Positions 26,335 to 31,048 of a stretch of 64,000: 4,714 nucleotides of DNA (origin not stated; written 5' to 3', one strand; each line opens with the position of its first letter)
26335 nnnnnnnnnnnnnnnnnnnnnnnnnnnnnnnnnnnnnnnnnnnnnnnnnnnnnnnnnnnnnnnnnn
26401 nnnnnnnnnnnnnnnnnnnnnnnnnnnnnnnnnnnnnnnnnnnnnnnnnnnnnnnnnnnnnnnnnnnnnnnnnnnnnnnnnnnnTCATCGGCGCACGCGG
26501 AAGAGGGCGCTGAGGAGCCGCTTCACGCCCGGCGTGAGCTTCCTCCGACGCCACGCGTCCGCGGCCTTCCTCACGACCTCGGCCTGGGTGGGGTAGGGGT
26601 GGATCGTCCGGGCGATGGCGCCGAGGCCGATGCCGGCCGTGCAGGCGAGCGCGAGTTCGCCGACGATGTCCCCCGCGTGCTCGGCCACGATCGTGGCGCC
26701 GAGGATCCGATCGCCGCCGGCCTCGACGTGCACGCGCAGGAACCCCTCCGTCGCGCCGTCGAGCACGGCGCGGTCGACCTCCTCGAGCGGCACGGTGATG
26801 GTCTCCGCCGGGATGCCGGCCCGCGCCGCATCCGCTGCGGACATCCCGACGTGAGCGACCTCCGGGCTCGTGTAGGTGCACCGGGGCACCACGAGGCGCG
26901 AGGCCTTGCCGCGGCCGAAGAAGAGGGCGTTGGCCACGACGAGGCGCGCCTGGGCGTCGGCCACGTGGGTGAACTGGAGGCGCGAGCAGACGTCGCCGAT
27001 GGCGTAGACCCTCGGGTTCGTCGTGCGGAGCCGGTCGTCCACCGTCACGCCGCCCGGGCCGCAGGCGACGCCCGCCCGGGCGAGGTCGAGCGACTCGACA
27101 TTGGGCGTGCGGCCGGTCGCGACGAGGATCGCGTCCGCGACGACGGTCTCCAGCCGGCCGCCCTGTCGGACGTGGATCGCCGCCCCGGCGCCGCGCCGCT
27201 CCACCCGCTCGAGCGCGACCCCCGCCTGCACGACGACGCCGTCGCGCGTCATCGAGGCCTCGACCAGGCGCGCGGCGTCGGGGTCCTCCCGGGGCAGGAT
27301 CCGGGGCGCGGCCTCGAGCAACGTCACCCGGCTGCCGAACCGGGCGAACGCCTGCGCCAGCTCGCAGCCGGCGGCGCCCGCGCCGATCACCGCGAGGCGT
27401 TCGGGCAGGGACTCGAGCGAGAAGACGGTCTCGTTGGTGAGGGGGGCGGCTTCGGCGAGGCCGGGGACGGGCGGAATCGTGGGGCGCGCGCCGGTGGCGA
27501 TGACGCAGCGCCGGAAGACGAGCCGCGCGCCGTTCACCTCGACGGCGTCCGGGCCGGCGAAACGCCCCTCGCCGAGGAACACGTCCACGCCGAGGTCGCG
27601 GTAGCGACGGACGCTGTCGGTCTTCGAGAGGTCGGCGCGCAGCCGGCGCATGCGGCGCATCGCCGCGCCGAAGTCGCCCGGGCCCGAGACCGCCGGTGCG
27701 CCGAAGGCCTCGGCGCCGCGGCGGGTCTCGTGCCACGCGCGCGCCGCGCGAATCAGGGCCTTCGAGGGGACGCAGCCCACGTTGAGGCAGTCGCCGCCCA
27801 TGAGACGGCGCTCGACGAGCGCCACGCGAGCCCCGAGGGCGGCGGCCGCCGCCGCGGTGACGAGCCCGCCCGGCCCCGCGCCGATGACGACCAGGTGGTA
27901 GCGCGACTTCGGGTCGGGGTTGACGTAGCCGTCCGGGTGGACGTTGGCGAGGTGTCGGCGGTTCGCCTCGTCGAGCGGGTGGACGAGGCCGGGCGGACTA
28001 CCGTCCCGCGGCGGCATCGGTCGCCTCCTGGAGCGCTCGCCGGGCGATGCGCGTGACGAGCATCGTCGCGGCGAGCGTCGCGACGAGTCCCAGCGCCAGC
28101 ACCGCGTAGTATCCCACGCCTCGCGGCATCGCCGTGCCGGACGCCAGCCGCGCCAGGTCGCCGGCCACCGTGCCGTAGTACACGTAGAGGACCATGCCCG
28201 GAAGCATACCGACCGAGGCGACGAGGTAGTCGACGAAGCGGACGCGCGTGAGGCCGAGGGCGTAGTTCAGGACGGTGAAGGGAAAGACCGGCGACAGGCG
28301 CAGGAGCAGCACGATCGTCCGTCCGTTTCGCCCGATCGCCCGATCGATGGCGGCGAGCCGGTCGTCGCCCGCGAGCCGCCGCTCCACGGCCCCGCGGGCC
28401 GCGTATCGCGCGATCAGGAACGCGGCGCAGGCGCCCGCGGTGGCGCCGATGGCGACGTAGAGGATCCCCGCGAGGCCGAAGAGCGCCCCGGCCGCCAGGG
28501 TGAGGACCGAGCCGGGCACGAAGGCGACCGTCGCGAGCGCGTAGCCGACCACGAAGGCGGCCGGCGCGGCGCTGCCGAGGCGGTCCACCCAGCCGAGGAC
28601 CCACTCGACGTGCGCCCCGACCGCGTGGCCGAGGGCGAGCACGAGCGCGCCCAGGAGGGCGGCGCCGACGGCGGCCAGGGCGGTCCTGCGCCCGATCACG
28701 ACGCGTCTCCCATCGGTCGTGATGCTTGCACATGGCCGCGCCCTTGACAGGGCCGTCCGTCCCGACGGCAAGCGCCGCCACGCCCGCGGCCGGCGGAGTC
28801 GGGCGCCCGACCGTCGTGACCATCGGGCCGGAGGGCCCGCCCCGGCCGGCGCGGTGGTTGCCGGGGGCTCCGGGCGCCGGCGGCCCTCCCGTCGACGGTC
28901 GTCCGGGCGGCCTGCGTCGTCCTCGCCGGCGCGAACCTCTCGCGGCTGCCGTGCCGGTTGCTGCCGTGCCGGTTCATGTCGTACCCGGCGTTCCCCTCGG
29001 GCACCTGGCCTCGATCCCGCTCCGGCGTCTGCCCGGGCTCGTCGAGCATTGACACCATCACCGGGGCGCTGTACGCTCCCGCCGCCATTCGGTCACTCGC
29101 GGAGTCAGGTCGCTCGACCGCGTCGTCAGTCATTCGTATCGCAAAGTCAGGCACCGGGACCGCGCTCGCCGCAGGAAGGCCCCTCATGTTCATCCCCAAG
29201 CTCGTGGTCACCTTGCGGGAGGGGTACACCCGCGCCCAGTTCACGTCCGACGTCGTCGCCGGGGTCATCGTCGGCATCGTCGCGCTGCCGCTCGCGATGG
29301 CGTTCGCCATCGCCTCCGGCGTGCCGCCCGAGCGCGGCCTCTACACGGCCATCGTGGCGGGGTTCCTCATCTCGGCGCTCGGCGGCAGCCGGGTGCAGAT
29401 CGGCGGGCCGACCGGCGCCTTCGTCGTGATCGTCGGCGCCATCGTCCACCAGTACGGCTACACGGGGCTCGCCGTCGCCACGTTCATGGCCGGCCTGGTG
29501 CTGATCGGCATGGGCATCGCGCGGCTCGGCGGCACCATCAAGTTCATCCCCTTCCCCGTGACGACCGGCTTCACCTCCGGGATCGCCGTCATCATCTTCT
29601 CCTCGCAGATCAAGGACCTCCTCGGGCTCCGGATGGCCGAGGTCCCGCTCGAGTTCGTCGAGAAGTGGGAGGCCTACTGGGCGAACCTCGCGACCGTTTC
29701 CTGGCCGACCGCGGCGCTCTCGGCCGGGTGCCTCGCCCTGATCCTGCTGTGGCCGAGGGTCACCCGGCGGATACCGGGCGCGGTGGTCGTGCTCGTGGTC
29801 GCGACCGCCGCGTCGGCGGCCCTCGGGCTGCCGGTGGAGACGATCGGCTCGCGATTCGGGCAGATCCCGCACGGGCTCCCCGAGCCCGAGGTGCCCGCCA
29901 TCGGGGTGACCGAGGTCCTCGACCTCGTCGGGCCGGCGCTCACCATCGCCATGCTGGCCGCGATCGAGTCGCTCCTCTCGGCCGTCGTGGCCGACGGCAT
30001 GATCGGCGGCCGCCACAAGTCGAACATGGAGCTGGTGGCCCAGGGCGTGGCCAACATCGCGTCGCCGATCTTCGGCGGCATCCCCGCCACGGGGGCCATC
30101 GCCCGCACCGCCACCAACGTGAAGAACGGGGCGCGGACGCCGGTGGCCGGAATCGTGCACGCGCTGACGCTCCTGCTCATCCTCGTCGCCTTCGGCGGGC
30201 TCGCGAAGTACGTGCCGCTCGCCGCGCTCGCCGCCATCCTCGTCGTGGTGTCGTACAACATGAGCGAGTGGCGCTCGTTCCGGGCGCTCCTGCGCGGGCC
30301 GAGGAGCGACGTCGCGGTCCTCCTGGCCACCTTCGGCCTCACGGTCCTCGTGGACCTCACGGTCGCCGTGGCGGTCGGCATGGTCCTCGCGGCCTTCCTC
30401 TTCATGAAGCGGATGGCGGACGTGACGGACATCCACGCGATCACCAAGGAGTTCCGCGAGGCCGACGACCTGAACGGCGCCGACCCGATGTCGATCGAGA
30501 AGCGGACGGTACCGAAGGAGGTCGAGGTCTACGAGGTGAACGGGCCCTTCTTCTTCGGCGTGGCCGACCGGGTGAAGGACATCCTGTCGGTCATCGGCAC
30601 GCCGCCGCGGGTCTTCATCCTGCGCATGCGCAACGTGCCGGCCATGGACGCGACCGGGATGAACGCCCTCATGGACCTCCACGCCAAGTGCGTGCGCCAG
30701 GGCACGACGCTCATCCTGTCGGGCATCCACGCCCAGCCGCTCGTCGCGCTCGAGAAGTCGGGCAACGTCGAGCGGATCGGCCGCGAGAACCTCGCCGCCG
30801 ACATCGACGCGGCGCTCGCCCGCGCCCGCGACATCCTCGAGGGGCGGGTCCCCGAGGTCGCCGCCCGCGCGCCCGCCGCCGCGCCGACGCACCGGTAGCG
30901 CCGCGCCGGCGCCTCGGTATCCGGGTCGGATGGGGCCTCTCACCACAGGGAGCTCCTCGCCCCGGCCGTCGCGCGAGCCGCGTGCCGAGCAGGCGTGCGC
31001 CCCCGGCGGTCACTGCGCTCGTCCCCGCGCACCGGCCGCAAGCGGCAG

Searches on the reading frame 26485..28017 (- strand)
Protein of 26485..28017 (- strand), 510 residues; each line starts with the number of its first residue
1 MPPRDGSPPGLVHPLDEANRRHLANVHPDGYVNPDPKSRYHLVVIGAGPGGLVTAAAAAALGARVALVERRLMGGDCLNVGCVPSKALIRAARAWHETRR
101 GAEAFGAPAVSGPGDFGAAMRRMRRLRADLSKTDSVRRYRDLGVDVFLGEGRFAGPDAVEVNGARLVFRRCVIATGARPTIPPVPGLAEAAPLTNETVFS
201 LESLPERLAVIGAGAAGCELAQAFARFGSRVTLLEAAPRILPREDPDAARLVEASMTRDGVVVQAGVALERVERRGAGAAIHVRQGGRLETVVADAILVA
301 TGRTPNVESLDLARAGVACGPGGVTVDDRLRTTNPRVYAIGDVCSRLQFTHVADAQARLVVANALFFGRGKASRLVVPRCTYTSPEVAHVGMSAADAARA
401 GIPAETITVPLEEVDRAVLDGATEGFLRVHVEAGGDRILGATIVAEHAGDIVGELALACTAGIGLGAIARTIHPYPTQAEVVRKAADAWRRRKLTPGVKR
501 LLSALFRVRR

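Call 29: search_protein_families(library=pfam, proteins=[window:26485-28017:-])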
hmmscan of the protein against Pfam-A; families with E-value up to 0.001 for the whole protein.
window:26485-28017:- (510 aa): 15 families
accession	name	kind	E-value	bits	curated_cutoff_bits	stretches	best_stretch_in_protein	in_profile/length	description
PF07992.20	Pyr_redox_2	-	5.9e-66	223.3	26.1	1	40-357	1-291/291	Pyridine nucleotide-disulphide oxidoreductase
PF02852.28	Pyr_redox_dim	-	1.7e-27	96.2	25.3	1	377-485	1-109/110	Pyridine nucleotide-disulphide oxidoreductase, dimerisation domain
PF00070.33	Pyr_redox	-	1.9e-22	80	22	1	207-283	1-79/82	Pyridine nucleotide-disulphide oxidoreductase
PF13738.12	Pyr_redox_3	-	3.5e-11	43.4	30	1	163-312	120-276/305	Pyridine nucleotide-disulphide oxidoreductase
PF01134.28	GIDA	-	8.5e-11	42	22.1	2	42-98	2-56/391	Glucose inhibited division protein A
PF13450.12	NAD_binding_8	-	3.8e-10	40.3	21.9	1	44-77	1-35/68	NAD(P)-binding Rossmann-like domain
PF03486.20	HI0933_like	-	1.5e-07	31.5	50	0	41-71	2-32/244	HI0933-like protein Rossmann domain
PF12831.13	FAD_oxidored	-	2.5e-05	24.2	27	1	42-75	2-36/416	FAD dependent oxidoreductase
PF01262.27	AlaDh_PNT_C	-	6.7e-05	22.8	23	0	41-71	30-60/214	Alanine dehydrogenase/PNT, C-terminal domain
PF02737.24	3HCDH_N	-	0.0002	21.8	22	0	208-254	2-48/180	3-hydroxyacyl-CoA dehydrogenase, NAD binding domain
PF01494.25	FAD_binding_3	-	0.00023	20.9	22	0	42-71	4-33/349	FAD binding domain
PF01266.30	DAO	-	0.00026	21.1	27.9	0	208-239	2-33/353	FAD dependent oxidoreductase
PF05834.18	Lycopene_cycl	-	0.00036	20.2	23.4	1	208-241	2-37/380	Lycopene cyclase protein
PF02826.25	2-Hacid_dh_C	-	0.00051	19.9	25.1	0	206-315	37-140/178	D-isomer specific 2-hydroxyacid dehydrogenase, NAD binding domain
PF00890.30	FAD_binding_2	-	0.00079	19.2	20.4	0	42-70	2-30/414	FAD binding domain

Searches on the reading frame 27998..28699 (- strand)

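Call 29: search_protein_families(library=pfam, proteins=[window:27998-28699:-])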
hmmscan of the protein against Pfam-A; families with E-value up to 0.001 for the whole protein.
window:27998-28699:- (233 aa): 1 family
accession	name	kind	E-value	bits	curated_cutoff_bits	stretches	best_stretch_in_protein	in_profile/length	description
PF09335.16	VTT_dom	-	3.4e-27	95.8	33.9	1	61-177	1-122/123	VTT domain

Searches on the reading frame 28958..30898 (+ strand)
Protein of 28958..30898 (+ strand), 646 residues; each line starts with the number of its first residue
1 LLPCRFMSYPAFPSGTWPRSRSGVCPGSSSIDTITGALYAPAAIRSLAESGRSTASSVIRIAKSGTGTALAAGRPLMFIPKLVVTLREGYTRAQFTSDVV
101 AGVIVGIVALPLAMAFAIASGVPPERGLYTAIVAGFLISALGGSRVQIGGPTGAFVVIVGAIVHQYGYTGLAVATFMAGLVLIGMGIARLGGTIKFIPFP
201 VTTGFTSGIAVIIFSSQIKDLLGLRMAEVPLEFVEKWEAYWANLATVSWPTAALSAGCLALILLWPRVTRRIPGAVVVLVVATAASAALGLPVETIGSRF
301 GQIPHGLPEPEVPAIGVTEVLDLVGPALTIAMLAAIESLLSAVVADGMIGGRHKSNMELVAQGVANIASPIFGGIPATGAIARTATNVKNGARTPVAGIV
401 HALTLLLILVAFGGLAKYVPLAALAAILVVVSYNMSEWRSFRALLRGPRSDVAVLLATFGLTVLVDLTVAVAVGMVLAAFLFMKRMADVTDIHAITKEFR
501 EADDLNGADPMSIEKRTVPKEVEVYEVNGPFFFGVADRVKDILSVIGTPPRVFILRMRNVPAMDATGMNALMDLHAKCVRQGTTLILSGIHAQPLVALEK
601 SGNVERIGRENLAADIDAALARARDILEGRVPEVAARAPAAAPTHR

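Call 29: search_protein_families(library=pfam, proteins=[window:28958-30898:+])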
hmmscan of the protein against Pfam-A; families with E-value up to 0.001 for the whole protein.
window:28958-30898:+ (646 aa): 3 families
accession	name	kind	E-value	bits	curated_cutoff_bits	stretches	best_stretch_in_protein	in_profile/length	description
PF00916.26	Sulfate_transp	-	2.2e-91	306.9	23.2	1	95-458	1-380/380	Sulfate permease family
PF01740.26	STAS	-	1e-12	48.2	22.6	1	520-617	8-104/106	STAS domain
PF16983.11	MFS_MOT1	-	0.00062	20.5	30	1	350-433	25-109/111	Molybdate transporter of MFS superfamily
